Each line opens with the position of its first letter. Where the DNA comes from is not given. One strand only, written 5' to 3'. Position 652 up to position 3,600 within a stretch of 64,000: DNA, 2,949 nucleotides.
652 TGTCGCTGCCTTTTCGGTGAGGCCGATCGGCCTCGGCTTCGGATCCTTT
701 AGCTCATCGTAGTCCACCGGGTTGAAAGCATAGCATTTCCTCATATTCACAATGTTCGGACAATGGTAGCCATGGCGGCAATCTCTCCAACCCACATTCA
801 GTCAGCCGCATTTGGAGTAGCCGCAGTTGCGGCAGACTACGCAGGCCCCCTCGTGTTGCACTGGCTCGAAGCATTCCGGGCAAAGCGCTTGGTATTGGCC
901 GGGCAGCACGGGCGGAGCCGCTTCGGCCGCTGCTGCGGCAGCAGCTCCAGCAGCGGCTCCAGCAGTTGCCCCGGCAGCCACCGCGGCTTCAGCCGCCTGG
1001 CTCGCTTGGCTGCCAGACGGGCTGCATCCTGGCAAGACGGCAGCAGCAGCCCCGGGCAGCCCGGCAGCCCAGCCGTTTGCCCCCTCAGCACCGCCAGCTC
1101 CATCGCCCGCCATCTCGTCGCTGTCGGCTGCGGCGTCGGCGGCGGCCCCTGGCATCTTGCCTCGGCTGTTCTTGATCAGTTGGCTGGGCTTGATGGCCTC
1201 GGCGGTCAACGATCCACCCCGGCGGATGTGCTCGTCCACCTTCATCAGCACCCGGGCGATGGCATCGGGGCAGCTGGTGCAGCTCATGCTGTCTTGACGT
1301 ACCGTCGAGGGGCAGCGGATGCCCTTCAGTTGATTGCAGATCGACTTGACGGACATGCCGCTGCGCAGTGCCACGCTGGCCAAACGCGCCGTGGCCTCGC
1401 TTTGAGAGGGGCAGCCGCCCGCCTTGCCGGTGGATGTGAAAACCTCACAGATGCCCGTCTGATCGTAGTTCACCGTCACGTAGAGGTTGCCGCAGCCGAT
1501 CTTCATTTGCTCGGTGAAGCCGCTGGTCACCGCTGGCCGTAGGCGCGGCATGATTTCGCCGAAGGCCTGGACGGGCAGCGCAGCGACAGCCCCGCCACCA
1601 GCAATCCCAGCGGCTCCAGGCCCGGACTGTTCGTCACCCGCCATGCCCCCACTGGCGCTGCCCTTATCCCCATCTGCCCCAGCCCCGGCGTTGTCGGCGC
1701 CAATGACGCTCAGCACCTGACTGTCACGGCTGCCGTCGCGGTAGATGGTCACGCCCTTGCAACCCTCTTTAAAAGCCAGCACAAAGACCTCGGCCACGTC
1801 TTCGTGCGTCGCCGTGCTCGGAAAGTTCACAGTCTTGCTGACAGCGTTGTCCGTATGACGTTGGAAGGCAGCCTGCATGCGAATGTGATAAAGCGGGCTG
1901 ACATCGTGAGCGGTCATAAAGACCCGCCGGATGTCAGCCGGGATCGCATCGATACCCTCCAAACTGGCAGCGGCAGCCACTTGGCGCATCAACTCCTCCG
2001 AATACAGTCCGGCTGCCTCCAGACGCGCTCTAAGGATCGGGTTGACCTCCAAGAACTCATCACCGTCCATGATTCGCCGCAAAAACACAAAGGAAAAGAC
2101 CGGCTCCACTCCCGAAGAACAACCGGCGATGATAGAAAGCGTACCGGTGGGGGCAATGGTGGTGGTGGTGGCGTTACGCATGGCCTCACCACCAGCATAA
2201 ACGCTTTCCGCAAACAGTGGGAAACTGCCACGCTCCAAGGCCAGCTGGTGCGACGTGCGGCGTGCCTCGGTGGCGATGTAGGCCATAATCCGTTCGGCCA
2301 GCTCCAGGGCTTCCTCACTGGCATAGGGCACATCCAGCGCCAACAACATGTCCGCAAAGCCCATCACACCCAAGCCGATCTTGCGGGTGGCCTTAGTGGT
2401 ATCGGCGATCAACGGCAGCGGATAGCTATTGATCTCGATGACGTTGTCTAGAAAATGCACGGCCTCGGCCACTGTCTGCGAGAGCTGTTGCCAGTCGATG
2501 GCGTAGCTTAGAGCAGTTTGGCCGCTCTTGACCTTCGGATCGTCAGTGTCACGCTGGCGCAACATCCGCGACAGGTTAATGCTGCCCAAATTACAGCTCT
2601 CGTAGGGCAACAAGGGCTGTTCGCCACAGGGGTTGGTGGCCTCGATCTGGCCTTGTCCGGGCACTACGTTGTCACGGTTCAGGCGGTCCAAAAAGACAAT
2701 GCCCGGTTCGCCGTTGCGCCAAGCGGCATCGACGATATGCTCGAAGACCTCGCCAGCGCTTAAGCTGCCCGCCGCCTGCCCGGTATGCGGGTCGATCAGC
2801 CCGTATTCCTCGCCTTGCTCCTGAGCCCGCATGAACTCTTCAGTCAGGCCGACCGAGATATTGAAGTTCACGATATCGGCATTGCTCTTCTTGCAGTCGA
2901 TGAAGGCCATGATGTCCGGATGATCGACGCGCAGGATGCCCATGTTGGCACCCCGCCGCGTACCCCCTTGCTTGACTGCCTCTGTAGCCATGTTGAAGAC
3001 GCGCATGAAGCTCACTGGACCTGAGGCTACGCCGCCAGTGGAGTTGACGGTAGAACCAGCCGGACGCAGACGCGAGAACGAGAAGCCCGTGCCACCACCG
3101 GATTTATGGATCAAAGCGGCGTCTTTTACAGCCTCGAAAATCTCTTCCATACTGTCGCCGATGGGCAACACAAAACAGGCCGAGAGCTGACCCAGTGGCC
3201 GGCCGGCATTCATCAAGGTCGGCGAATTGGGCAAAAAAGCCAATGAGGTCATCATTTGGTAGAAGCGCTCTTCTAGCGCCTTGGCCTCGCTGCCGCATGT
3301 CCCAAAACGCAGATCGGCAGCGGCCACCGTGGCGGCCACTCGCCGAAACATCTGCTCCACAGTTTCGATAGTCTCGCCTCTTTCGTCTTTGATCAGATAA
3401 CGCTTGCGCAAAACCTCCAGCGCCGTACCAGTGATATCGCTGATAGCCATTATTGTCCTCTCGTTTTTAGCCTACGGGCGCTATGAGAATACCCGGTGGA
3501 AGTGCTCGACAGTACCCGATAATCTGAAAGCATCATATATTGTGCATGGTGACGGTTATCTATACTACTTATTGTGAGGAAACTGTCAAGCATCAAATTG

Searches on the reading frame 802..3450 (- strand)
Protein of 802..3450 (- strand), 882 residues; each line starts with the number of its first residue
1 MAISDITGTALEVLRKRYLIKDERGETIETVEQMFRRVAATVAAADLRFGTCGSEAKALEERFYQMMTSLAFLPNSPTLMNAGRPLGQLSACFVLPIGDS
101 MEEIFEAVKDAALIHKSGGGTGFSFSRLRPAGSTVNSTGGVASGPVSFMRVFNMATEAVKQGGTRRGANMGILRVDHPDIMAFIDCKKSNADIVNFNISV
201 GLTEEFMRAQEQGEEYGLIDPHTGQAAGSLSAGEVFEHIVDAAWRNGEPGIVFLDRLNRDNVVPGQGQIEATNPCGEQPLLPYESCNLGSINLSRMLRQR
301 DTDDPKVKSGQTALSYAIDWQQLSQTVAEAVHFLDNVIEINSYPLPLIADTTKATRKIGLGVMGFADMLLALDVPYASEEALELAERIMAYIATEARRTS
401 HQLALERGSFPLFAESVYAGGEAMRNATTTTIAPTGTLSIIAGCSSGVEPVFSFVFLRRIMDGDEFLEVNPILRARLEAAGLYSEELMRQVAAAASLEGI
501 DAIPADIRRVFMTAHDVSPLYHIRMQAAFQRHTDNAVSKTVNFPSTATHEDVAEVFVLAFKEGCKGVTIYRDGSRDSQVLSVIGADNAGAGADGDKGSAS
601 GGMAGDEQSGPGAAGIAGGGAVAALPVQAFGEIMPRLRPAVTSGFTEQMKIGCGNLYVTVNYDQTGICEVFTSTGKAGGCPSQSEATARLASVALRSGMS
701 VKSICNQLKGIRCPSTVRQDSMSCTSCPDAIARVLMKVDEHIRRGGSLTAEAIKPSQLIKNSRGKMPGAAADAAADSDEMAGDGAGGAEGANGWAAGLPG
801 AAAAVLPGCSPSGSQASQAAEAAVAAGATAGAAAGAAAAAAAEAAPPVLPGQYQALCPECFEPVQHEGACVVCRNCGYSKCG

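Call 58: search_protein_families(library=pfam, proteins=[window:802-3450:-], max_evalue=0.00001)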
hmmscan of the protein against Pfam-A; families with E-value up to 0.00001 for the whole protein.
window:802-3450:- (882 aa): 3 families
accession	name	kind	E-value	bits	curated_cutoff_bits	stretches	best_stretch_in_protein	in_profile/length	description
PF02867.20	Ribonuc_red_lgC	-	3e-135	452.3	23.9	2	90-422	1-348/523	Ribonucleotide reductase, barrel domain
PF00317.26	Ribonuc_red_lgN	-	4.7e-26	91.1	28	1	9-87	6-77/77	Ribonucleotide reductase, all-alpha domain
PF12637.14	TSCPD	-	4.9e-22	78.5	22.8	1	647-737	5-86/88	TSCPD domain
